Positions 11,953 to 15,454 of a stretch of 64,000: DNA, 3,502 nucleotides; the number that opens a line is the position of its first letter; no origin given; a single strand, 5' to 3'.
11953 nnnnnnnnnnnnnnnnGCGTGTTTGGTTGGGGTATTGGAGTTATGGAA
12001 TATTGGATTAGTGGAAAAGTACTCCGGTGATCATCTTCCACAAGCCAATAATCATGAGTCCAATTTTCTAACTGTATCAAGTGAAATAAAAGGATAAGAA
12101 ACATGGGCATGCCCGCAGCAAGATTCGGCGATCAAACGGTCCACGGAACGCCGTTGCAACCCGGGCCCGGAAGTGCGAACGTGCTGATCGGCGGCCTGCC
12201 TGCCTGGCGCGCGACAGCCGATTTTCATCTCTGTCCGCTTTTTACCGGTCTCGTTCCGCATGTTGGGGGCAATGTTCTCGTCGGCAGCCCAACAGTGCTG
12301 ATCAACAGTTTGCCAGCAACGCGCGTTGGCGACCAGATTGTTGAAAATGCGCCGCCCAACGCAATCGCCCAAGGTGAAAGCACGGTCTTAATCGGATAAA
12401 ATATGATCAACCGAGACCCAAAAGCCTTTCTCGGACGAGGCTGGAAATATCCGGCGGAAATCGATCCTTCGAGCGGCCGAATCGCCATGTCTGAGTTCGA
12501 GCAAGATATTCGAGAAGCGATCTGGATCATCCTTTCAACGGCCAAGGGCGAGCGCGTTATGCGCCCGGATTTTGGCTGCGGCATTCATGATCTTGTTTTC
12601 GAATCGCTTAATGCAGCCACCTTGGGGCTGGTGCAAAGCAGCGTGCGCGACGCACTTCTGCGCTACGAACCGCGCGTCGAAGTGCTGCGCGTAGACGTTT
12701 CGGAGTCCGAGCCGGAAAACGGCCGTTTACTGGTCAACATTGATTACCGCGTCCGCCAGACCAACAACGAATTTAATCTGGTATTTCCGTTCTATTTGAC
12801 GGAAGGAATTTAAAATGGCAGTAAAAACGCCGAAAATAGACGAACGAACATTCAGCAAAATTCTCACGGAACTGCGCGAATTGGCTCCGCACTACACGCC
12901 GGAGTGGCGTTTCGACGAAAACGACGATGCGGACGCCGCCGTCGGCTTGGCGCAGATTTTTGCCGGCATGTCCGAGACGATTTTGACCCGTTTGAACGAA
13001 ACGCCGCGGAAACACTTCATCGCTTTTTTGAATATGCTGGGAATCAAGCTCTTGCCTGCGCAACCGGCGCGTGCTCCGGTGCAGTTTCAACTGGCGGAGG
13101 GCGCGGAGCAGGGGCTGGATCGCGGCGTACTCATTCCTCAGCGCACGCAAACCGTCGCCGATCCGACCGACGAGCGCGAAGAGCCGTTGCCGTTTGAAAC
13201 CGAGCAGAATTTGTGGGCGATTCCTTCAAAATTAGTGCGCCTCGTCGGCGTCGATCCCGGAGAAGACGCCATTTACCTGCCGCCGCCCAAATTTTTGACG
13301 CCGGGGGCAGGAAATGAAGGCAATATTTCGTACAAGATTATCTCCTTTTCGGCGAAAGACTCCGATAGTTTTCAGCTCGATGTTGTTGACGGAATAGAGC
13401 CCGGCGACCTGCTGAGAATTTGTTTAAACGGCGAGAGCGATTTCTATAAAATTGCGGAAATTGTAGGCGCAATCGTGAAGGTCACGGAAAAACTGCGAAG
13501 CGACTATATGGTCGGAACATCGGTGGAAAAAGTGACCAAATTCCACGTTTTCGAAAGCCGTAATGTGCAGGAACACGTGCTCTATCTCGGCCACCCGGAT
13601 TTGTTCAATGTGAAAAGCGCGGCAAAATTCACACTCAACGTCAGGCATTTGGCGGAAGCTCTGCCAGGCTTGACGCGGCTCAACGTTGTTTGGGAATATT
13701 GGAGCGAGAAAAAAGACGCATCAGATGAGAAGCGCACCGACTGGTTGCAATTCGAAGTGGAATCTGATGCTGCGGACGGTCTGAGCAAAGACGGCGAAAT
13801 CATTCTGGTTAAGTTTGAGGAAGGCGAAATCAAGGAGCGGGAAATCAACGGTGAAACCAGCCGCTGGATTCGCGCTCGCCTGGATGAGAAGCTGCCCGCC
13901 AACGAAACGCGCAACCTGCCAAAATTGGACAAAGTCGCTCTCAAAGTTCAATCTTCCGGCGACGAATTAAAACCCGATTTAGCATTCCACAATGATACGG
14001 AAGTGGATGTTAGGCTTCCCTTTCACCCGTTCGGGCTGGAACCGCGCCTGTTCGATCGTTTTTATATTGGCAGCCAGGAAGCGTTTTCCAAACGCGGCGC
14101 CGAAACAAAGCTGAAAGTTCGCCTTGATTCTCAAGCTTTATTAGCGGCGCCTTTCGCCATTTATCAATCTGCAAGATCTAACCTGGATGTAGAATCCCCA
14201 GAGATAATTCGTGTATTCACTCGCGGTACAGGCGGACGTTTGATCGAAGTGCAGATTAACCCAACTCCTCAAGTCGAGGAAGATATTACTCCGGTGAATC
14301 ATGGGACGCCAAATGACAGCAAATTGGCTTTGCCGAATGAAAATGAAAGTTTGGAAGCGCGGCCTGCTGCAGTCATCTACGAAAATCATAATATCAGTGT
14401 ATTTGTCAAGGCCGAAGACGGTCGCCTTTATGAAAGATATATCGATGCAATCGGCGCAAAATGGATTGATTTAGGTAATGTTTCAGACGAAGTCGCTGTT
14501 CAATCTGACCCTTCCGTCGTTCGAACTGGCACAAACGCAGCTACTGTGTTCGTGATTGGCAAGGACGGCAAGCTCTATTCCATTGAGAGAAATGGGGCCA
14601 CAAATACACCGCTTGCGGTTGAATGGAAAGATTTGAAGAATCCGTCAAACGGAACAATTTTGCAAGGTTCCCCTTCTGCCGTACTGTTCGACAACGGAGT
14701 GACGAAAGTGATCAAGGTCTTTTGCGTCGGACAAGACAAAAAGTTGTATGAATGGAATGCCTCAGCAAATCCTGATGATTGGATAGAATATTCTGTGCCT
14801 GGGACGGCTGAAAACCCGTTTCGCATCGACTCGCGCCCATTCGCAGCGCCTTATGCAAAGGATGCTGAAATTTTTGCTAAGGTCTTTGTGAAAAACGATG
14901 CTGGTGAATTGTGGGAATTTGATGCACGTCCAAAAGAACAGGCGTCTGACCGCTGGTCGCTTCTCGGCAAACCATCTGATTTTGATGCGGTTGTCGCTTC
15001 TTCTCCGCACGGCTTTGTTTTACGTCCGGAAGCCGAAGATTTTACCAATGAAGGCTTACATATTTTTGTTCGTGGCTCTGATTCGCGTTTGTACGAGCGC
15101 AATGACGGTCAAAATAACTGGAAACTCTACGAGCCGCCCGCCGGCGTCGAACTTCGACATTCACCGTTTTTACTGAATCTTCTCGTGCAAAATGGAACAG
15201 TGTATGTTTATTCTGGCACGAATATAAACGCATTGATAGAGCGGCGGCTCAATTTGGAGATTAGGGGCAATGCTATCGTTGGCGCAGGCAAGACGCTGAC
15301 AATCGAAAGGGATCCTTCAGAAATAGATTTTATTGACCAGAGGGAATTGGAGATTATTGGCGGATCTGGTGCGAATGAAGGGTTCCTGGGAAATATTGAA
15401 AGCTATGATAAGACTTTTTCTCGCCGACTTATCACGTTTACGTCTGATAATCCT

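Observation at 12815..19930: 2371-aa baseplate-J protein: target-recognition modules apparently built into the baseplate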

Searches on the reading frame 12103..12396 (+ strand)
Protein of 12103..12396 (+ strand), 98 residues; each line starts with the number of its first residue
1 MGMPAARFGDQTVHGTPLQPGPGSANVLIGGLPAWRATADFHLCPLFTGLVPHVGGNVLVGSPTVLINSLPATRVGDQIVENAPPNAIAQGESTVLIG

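Call 21: search_protein_families(library=pfam, proteins=[window:12103-12396:+], max_evalue=10)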
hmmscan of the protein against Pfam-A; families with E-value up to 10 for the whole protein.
window:12103-12396:+ (98 aa): 2 families
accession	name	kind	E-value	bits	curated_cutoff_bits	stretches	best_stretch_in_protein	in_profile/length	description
PF05488.18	PAAR_motif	-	1.1e-18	67.6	27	3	49-98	2-51/70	PAAR motif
PF13665.11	Tox-PAAR-like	-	0.013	16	31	1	59-83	79-103/108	Toxin PAAR-like domain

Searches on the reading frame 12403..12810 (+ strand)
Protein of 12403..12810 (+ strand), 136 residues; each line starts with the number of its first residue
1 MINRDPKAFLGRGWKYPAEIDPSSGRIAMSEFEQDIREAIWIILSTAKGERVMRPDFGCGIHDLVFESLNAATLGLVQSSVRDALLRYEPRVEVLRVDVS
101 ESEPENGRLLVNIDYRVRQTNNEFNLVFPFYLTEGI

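Call 8: search_protein_families(library=pfam, proteins=[window:12403-12810:+], max_evalue=0.01)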
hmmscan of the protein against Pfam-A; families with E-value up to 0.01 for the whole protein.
window:12403-12810:+ (136 aa): 1 family
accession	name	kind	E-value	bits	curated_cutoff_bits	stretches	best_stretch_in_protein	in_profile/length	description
PF04965.19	GPW_gp25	-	7.7e-30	103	27.2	1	31-121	2-95/96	Baseplate wedge protein gp25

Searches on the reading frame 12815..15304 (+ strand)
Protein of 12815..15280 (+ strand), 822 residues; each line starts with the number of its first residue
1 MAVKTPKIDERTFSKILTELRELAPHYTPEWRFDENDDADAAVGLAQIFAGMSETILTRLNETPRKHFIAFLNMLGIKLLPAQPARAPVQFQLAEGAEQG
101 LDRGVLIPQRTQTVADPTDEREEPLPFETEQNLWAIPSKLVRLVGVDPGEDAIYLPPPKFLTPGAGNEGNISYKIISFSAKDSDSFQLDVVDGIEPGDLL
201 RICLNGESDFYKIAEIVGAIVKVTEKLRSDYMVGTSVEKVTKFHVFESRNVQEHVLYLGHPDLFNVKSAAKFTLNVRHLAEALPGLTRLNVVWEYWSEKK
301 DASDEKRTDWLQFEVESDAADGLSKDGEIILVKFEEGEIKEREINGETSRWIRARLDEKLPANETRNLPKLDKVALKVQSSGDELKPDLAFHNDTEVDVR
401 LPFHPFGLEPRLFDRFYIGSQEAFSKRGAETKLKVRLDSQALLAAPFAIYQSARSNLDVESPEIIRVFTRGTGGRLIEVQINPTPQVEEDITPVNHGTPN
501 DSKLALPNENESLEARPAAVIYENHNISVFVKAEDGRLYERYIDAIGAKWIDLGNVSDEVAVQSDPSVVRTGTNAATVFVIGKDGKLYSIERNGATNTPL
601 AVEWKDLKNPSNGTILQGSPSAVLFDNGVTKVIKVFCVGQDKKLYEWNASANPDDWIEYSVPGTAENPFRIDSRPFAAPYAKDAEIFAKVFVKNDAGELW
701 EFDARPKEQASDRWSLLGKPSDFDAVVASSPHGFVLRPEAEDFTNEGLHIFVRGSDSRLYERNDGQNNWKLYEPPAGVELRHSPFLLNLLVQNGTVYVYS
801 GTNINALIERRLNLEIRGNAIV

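Call 44: find_related_loci(query=A3, collection=genome_contigs, flank=10000)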
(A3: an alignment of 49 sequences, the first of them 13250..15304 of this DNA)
Query A3 (685 aa) in genome_contigs; peptide patterns used: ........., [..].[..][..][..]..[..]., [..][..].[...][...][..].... (x = any residue, [..] = any of these).
599 stretches matched a pattern (row limit reached: there are more); 339 encode a relative of the query (tblastn E <= 1e-3); the best 80 are kept; 79 distinct loci.
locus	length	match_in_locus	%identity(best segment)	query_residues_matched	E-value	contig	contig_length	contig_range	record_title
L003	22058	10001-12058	43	1-685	2e-156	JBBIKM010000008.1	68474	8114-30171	MAG: bacterium isolate BQS170218_bin_186 NODE_192_length_68474_cov_4.847922, whole genome shotgun sequence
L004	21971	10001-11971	40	1-671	1e-136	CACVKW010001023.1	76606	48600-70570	Olavius sp. associated proteobacterium Delta 1 isolate mag2:49deedb4-927c-43a8-ad40-04e63e16f3c8 genome assembly, contig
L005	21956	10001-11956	38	1-671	9e-132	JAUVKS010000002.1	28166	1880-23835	MAG: Pseudomonadota bacterium isolate CSMAG_486 CSMAG_486_k141_2472431_length_28166_cov_11.8558, whole genome shotgun se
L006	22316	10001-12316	38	1-669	6e-131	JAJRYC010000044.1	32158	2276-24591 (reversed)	MAG: Nitrospirae bacterium isolate Dive96_bin3.242 k141_1223215, whole genome shotgun sequence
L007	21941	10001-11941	38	1-665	5e-123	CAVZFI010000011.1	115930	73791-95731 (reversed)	MAG: uncultured Methanosarcinaceae archaeon isolate MFD05674.bin.2.44 genome assembly, contig: contig_16668, whole genom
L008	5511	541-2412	39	1-654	7e-121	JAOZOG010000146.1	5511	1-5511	MAG: Sulfurovaceae bacterium isolate GMC4.concoct.53_sub GMC4_28383_length_5511_cov_4.112537, whole genome shotgun seque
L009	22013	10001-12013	38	1-665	2e-119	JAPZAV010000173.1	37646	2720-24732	MAG: Candidatus Methanoperedens sp. isolate RifSed_csp2_16ft_3_45_12 RifSed_csp2_16ft_3_scaffold_946, whole genome shotg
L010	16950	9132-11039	37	1-668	1e-119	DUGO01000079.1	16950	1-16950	MAG TPA_asm: Candidatus Methanoperedenaceae archaeon isolate UBA10536 contig_1418, whole genome shotgun sequence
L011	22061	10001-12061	35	3-669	1e-113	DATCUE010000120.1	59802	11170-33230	MAG TPA_asm: Candidatus Methanoperedens sp. isolate SMAG_U7350 k141_71061, whole genome shotgun sequence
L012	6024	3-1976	40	94-669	6e-113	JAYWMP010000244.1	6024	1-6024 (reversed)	MAG: Nitrospirota bacterium isolate DY22_TVG17_BIN105 k141_232021, whole genome shotgun sequence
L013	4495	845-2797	35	1-671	2e-101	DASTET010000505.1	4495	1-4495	MAG TPA_asm: Blastocatellia bacterium isolate SMAG_U854 k141_681931, whole genome shotgun sequence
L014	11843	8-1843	35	46-664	3e-100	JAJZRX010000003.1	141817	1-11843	MAG: Deltaproteobacteria bacterium isolate SKS3.bin12 NODE_139_length_141817_cov_3.051161, whole genome shotgun sequence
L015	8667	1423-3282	34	1-667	3e-91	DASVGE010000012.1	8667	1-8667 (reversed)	MAG TPA_asm: Pyrinomonadaceae bacterium isolate SMAG_U2107 k141_1000925, whole genome shotgun sequence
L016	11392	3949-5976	33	1-664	5e-90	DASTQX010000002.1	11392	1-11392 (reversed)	MAG TPA_asm: Pyrinomonadaceae bacterium isolate SMAG_U2236 k141_403301, whole genome shotgun sequence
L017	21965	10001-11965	33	1-680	2e-88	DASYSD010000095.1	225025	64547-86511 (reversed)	MAG TPA_asm: Pyrinomonadaceae bacterium isolate SMAG_U4529 k141_3471311, whole genome shotgun sequence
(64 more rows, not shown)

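Call 45: predict_structure(alignment_id=A3)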
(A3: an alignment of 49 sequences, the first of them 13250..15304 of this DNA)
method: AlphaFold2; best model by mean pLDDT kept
length: 685 residues; sequences in the alignment: 49
mean_pLDDT: 80.6   pTM: 0.60
mean pLDDT of the five models: 80.6, 80.4, 78.9, 78.2, 78.1
residues with pLDDT >= 90: 306; 70-90: 218; 50-70: 71; < 50: 90
segments of 3 or more residues with pLDDT < 50: 1-10, 16-23, 98-104, 239-252, 256-258, 260-291, 672-684
pLDDT, mean of each block of 10 residues (from residue 1): 39 48 66 89 89 84 83 90 88 69 55 76 83 72 87 64 80 89 89 76 78 70 77 64 41 49 43 38 44 72 88 74 94 89 75 93 87 95 97 95 94 95 96 97 94 80 93 95 92 96 84 91 94 93 96 96 85 93 97 88 96 93 89 93 87 92 86 40 46
secondary structure, 60 per line:
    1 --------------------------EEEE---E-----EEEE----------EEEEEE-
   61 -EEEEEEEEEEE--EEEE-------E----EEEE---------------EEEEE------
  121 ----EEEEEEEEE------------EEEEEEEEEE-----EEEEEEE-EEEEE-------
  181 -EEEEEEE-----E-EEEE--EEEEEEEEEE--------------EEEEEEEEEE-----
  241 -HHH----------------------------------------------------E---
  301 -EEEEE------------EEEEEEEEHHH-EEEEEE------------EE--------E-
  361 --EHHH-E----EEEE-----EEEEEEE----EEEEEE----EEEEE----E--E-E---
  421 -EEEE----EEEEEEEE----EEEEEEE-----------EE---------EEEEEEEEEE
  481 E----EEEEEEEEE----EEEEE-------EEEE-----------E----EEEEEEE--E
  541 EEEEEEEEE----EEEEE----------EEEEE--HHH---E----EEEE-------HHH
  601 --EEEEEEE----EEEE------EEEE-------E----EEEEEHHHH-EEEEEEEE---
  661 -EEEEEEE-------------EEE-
elements in order (helices of 4 or more, strands of 3 or more residues): E27-30 E40-43 E54-59 E62-72 E75-78 E91-94 E110-114 E125-133 E146-155 E161-167 E169-173 E182-188 E196-199 E202-211 E226-235 E302-306 E319-326 E331-336 E373-376 E382-388 E393-398 E403-407 E422-425 E430-437 E442-448 E471-481 E486-494 E499-503 E511-514 E531-537 E540-549 E554-558 E569-573 E587-590 E603-609 E614-617 E624-627 E640-644 H645-648 E650-657 E662-668 E682-684

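Call 50: fold_search(model_id=the predicted structure, library=pdb)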
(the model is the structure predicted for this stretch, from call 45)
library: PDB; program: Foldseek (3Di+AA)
matches with E <= 10: 1187; with E <= 0.001: 368
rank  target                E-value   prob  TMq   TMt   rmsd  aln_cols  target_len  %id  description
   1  8q83_B                7.3e-16  1.00  0.40  0.74   7.2       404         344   19  Photorhabdus laumondii lectin PLL5 in complex with alpha-methyl-fucoside (released 2025-03-05)
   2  8q83_D                4.6e-15  1.00  0.39  0.74   5.2       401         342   19  Photorhabdus laumondii lectin PLL5 in complex with alpha-methyl-fucoside (released 2025-03-05)
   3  8q83_C                5.5e-15  1.00  0.39  0.76   5.1       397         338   19  Photorhabdus laumondii lectin PLL5 in complex with alpha-methyl-fucoside (released 2025-03-05)
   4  8q7u                  8.9e-15  1.00  0.41  0.76   4.6       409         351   18  Photorhabdus laumondii lectin PLL in complex with alpha-methyl-fucoside (released 2025-03-05)
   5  8q83_A                1.3e-14  1.00  0.39  0.72   7.1       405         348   19  Photorhabdus laumondii lectin PLL5 in complex with alpha-methyl-fucoside (released 2025-03-05)
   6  5mxg_A                1.6e-14  1.00  0.40  0.76   5.1       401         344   17  Photorhabdus asymbiotica lectin (PHL) in complex with blood group H trisaccharide (released 2017-08-09)
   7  6rgg_B                1.8e-14  1.00  0.39  0.76   4.4       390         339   18  Photorhabdus laumondii lectin PLL2 in complex with O-methylated PGL-1-derived disaccharide (released 2020-07-01)
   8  6rg2_A                2.2e-14  1.00  0.40  0.76   4.2       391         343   18  Photorhabdus laumondii lectin PLL2 in complex with 3-O-methyl-D-glucose (released 2020-07-01)
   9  6rfz                  2.4e-14  1.00  0.39  0.76   4.2       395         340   18  Photorhabdus laumondii lectin PLL2 in complex with D-glucose (released 2020-07-01)
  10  8q82_A                2.9e-14  1.00  0.39  0.75   4.6       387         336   19  Photorhabdus laumondii lectin PLL4 in complex with alpha-methyl-fucoside (released 2025-03-05)
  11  5c9l                  4.2e-14  1.00  0.40  0.74   4.9       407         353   18  Crystal structure of native PLL lectin from Photorhabdus luminescens at 1.65 A resolution (released 2016-10-19)
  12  6rg2_B                4.4e-14  1.00  0.40  0.77   4.8       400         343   18  Photorhabdus laumondii lectin PLL2 in complex with 3-O-methyl-D-glucose (released 2020-07-01)
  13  6flu_A                4.6e-14  1.00  0.40  0.75   6.0       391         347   17  Photorhabdus asymbiotica lectin (PHL) in complex with synthetic C-fucoside (released 2019-02-06)
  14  5mxf                  5.6e-14  1.00  0.39  0.73   5.4       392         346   17  Photorhabdus asymbiotica lectin (PHL) in complex with alpha-methyl fucoside (released 2017-08-09)
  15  5mxh                  6.1e-14  1.00  0.39  0.74   4.4       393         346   17  Photorhabdus asymbiotica lectin (PHL) in complex with D-galactose (released 2017-08-09)
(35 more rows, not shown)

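Call 56: search_protein_families(library=phrogs, proteins=[window:12815-15280:+], max_evalue=0.001)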
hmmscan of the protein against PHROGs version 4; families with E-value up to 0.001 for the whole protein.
window:12815-15280:+ (822 aa): 1 family
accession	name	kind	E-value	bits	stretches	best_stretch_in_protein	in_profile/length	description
phrog_6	-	tail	1.3e-05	25.1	1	8-115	67-171/548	baseplate wedge subunit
